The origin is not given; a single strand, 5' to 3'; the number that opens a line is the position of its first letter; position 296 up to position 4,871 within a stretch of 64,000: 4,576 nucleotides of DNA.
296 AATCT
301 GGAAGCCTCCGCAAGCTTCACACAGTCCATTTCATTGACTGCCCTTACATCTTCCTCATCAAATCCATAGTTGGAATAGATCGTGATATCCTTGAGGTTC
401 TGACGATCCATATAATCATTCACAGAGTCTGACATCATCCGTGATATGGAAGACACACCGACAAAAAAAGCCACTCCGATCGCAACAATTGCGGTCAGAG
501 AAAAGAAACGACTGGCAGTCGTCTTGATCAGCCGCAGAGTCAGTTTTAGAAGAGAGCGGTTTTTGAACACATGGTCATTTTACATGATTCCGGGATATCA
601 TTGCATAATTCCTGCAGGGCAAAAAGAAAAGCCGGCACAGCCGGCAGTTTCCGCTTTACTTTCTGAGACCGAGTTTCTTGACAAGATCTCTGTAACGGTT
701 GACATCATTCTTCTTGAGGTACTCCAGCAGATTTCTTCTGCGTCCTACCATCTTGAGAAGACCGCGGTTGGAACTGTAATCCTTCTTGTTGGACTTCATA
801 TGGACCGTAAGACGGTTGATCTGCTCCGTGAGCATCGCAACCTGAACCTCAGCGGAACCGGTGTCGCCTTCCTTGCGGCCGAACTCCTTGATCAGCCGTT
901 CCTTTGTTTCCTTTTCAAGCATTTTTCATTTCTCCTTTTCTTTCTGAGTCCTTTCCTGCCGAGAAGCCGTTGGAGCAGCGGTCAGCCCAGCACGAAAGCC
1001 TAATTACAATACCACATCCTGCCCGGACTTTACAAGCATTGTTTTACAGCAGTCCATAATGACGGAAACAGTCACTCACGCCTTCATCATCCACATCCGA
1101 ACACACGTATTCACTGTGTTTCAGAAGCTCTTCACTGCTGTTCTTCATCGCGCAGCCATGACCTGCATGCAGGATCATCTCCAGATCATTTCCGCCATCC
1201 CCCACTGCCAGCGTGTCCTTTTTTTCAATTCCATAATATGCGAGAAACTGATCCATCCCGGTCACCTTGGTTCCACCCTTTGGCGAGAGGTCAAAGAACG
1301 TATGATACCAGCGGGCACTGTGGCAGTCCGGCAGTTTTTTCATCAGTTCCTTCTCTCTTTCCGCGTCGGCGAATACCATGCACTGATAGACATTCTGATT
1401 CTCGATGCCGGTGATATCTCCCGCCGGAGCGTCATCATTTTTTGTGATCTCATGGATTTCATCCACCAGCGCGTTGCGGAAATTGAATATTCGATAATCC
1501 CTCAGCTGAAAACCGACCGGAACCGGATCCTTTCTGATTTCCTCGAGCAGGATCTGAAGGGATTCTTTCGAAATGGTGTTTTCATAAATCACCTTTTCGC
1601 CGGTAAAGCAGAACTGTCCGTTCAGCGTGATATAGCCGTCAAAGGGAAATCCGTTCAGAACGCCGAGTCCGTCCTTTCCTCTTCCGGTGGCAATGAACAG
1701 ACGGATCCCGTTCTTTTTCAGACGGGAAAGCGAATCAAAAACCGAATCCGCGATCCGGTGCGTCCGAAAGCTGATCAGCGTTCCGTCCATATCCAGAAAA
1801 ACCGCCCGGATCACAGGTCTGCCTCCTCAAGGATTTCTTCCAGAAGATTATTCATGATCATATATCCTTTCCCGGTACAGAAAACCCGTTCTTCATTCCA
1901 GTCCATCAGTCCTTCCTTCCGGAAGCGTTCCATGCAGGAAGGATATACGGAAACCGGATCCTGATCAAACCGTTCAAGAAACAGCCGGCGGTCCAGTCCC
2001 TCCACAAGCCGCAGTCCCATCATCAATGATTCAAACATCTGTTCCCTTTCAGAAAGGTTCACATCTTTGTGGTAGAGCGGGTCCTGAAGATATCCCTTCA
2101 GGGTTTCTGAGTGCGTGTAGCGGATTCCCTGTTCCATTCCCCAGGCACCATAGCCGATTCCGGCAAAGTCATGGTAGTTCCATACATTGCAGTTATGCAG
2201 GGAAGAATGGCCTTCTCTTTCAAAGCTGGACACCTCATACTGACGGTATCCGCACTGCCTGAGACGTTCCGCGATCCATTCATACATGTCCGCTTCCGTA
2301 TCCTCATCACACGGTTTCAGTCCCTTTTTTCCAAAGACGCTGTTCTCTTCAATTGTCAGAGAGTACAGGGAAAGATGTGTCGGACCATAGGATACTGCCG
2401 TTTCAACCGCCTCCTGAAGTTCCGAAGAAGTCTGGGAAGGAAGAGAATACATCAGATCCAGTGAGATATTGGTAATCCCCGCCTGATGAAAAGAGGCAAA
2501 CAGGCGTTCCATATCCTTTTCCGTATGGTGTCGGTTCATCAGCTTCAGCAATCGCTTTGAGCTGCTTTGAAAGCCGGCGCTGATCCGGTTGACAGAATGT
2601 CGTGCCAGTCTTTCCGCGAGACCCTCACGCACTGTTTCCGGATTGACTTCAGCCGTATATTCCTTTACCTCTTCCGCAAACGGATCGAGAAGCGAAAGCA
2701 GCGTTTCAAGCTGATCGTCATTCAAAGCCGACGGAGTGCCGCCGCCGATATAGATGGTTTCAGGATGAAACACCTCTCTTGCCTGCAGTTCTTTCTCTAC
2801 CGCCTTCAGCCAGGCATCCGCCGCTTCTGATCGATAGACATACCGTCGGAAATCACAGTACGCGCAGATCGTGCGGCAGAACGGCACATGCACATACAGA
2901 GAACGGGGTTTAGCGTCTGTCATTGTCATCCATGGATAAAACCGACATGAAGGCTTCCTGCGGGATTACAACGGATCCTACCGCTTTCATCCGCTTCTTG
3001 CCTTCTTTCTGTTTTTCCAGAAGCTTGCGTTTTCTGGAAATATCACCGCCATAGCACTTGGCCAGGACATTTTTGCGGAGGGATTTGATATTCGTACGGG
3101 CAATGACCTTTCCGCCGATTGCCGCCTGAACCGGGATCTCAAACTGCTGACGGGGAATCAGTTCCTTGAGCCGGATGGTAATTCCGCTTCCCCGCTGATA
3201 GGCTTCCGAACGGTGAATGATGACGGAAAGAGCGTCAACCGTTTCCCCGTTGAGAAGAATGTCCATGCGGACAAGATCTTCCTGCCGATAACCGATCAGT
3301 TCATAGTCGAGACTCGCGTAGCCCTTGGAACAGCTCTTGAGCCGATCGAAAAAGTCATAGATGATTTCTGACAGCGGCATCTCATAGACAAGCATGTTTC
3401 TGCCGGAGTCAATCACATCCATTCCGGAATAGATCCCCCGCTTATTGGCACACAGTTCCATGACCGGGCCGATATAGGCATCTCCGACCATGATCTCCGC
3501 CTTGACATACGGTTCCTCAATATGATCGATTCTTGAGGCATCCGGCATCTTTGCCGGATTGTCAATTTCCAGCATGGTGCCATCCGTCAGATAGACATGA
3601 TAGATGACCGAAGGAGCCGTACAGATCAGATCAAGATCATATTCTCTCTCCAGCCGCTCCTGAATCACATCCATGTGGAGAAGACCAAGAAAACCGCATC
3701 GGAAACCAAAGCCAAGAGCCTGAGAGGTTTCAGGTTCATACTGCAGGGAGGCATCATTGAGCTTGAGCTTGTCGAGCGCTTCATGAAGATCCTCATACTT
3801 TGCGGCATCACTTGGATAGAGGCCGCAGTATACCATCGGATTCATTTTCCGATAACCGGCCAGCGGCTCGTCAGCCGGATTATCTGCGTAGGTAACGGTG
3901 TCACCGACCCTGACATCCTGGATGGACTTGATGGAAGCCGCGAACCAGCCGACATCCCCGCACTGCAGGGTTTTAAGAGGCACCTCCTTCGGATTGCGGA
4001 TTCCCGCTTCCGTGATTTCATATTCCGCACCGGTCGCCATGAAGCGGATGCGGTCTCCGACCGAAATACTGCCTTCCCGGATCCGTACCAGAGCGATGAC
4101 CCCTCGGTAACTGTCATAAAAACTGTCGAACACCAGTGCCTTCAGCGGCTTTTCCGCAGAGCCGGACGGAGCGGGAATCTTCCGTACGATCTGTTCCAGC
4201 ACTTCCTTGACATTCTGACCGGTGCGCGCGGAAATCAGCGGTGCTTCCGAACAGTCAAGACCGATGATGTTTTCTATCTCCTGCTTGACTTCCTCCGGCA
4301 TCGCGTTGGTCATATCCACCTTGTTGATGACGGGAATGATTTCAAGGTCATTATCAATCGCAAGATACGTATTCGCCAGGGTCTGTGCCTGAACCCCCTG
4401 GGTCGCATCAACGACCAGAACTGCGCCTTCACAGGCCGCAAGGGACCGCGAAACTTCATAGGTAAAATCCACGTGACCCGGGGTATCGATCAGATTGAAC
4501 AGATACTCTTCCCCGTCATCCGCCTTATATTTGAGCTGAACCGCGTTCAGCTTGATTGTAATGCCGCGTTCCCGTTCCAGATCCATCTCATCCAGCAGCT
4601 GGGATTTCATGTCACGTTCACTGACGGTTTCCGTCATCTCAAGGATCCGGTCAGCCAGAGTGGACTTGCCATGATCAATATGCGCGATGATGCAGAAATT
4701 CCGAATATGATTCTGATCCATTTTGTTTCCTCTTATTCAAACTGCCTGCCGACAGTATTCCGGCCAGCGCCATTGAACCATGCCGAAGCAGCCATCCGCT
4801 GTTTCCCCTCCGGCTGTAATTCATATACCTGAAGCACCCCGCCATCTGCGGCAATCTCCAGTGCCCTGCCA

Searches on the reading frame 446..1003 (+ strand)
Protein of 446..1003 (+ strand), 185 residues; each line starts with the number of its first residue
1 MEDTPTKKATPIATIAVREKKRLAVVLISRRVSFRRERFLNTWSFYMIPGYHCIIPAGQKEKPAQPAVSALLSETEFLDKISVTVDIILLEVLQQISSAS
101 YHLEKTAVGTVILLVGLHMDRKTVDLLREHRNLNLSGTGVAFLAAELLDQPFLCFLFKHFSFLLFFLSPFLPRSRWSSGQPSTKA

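Call 54: find_encoding_contigs(protein=window:446-1003:+, flank=10000, max_places=3)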
Protein window:446-1003:+ (185 aa): no gene with exactly this product is on record in the collection.

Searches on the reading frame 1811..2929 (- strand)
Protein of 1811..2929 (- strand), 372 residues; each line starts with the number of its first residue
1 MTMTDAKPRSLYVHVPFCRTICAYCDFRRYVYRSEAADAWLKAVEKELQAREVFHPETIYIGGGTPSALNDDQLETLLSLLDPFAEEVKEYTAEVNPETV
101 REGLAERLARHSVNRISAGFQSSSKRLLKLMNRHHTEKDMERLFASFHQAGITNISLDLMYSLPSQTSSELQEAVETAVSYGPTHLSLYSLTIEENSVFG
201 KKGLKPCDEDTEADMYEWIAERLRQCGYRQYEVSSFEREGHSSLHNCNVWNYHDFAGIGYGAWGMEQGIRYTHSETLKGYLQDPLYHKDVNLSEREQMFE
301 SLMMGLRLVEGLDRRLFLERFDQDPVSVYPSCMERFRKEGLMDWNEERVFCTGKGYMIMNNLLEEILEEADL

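Call 56: find_encoding_contigs(protein=window:1811-2929:-, flank=10000, max_places=3)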
Protein window:1811-2929:- (372 aa): no gene with exactly this product is on record in the collection.

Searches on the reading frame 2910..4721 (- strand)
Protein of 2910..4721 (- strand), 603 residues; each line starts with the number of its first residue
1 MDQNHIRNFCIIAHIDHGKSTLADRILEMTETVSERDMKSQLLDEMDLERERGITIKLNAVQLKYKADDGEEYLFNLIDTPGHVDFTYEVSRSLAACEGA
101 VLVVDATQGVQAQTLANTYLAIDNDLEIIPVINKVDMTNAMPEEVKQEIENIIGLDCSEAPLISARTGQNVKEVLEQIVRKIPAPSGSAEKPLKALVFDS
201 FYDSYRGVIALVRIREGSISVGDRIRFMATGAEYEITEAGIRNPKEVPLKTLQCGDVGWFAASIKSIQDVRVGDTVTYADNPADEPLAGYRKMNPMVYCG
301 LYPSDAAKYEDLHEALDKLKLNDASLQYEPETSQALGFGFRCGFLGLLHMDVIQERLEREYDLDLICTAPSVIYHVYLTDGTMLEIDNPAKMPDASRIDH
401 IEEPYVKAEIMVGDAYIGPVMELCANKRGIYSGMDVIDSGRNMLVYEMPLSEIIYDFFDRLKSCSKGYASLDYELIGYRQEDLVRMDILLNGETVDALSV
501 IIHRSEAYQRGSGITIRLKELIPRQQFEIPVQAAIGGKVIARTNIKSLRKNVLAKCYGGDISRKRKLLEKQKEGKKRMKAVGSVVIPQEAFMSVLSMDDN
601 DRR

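Call 8: search_protein_families(library=pfam, proteins=[window:2910-4721:-], max_evalue=0.00001)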
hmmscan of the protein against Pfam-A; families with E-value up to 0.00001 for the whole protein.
window:2910-4721:- (603 aa): 6 families
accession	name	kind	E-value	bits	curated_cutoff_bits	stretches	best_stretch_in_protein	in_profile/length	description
PF00009.33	GTP_EFTU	-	9.1e-57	192.1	26.5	1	5-183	2-187/188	Elongation factor Tu GTP binding domain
PF06421.17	LepA_C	-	3e-49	166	29.7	1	490-595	1-106/107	GTP-binding protein LepA C-terminus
PF00679.30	EFG_C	-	4.4e-21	75.2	27.9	1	401-486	2-86/89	Elongation factor G C-terminus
PF03144.31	GTP_EFTU_D2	-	3.1e-10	40.8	30.3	1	207-277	1-73/73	Elongation factor Tu domain 2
PF14492.12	EFG_III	-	7e-06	26.5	27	0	294-366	3-72/75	Elongation Factor G, domain III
PF00071.28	Ras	-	8.3e-06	25.9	21.6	0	54-182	30-160/162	Ras family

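Call 58: find_encoding_contigs(protein=window:2910-4721:-, flank=10000, max_places=2)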
Protein window:2910-4721:- (603 aa): 6 contigs read that carry it; 2 places shown.
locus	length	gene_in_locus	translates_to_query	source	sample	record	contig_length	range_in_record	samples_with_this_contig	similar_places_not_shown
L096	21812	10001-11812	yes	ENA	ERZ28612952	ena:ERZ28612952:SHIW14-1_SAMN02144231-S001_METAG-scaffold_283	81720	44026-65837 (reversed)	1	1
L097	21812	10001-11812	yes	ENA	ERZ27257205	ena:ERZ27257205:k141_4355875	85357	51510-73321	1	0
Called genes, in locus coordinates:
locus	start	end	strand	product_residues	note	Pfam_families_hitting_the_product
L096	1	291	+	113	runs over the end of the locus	PF01219:DAGK_prokar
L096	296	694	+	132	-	PF00383:dCMP_cyt_deam_1, PF08211:dCMP_cyt_deam_2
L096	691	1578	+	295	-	PF00009:GTP_EFTU, PF00350:Dynamin_N (faint), PF01926:MMR_HSR1, PF02421:FeoB_N, PF03193:RsgA_GTPase (faint), PF10662:PduV-EutP (weak), PF07650:KH_2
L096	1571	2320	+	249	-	PF11967:RecO_N, PF02565:RecO_C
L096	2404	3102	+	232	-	PF00300:His_Phos_1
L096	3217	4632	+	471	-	PF28494:GlyRS_ins_1 (faint), PF00587:tRNA-synt_2b, PF03129:HGTP_anticodon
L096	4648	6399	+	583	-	PF01807:Zn_ribbon_DnaG, PF08275:DNAG_N, PF13662:Toprim_4, PF01751:Toprim, PF13155:Toprim_2, PF13362:Toprim_3 (faint), PF10410:DnaB_bind (weak)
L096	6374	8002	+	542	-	PF00140:Sigma70_r1_2, PF04542:Sigma70_r2, PF04539:Sigma70_r3, PF04545:Sigma70_r4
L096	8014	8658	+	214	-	PF12847:Methyltransf_18, PF04816:TrmK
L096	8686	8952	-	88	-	PF01649:Ribosomal_S20p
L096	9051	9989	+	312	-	PF00551:Formyl_trans_N, PF02911:Formyl_trans_C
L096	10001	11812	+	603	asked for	PF00009:GTP_EFTU, PF00071:Ras (weak), PF03144:GTP_EFTU_D2, PF14492:EFG_III (weak), PF00679:EFG_C, PF06421:LepA_C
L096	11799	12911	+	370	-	PF04055:Radical_SAM, PF06969:HemN_C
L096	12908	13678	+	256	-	PF00702:Hydrolase (faint), PF08282:Hydrolase_3, PF05116:S6PP (weak)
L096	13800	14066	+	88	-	PF00312:Ribosomal_S15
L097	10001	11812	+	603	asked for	PF00009:GTP_EFTU, PF00071:Ras (weak), PF03144:GTP_EFTU_D2, PF14492:EFG_III (weak), PF00679:EFG_C, PF06421:LepA_C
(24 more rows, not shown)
